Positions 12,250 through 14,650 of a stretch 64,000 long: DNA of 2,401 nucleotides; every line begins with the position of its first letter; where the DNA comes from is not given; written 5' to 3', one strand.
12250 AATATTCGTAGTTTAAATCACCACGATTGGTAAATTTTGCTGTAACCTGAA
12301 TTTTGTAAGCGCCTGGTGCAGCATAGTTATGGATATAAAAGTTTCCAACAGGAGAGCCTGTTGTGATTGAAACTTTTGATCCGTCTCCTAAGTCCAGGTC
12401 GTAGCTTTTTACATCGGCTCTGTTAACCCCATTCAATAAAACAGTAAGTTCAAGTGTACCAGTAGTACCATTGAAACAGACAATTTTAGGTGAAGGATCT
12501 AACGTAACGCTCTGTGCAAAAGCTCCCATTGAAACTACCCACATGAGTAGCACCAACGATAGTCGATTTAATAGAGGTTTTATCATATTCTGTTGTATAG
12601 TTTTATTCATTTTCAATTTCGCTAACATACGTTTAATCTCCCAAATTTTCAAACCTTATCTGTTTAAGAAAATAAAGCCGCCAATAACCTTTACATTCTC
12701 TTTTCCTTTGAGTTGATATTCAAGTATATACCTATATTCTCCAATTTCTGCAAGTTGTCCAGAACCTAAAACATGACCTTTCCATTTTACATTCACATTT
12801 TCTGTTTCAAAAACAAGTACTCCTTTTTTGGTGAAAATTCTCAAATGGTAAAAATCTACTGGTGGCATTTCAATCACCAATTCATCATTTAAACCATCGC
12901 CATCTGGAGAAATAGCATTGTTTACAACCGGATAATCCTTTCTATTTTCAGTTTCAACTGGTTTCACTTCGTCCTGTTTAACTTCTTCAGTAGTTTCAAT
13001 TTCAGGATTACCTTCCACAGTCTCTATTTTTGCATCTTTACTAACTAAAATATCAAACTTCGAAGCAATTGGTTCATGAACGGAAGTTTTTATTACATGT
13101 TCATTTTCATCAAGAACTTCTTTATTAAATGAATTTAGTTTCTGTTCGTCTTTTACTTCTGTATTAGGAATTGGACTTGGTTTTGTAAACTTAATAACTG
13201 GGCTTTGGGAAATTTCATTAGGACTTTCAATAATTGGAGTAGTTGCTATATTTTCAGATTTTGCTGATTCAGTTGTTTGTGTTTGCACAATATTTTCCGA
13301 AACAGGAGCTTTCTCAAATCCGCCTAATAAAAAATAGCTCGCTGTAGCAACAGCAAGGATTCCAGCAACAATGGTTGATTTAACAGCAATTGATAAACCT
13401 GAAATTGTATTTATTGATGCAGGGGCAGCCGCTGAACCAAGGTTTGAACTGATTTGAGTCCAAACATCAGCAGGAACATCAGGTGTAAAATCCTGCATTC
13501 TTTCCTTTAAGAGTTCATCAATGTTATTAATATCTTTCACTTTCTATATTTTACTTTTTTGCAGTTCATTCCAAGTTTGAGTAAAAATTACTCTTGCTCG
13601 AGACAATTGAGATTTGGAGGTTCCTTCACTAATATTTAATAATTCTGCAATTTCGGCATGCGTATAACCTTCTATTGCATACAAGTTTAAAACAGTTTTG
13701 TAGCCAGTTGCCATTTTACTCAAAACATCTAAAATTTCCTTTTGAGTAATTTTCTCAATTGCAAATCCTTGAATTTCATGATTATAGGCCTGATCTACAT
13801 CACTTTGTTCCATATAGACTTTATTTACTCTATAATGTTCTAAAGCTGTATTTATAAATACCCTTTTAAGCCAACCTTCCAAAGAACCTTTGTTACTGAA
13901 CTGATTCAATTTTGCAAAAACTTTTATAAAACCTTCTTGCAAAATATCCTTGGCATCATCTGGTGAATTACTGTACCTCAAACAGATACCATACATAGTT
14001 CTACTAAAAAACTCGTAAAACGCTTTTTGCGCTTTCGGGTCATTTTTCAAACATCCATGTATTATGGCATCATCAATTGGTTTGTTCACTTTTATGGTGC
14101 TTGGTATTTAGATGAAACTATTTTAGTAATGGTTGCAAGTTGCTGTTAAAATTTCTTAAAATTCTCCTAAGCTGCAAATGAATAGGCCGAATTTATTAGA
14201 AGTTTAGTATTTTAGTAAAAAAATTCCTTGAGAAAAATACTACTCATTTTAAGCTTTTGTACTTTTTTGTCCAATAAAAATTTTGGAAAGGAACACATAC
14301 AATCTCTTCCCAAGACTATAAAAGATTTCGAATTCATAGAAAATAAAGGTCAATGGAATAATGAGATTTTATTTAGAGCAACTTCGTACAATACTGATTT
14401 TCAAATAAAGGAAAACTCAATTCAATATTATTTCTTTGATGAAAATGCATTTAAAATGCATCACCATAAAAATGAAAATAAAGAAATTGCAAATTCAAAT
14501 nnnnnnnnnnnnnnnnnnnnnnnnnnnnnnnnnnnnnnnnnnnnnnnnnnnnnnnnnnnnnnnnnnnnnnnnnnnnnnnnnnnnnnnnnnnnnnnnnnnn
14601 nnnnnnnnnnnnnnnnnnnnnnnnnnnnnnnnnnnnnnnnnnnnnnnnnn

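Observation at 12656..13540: Anti-sigma-like membrane protein whose extracytoplasmic end is a T9SS type-B CTD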

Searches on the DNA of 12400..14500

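Call 97: search_rna_families(source=window, start=12400, end=14500, threshold=evalue, max_evalue=1)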
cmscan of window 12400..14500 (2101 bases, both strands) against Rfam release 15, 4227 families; matches with E-value up to 1: 0.
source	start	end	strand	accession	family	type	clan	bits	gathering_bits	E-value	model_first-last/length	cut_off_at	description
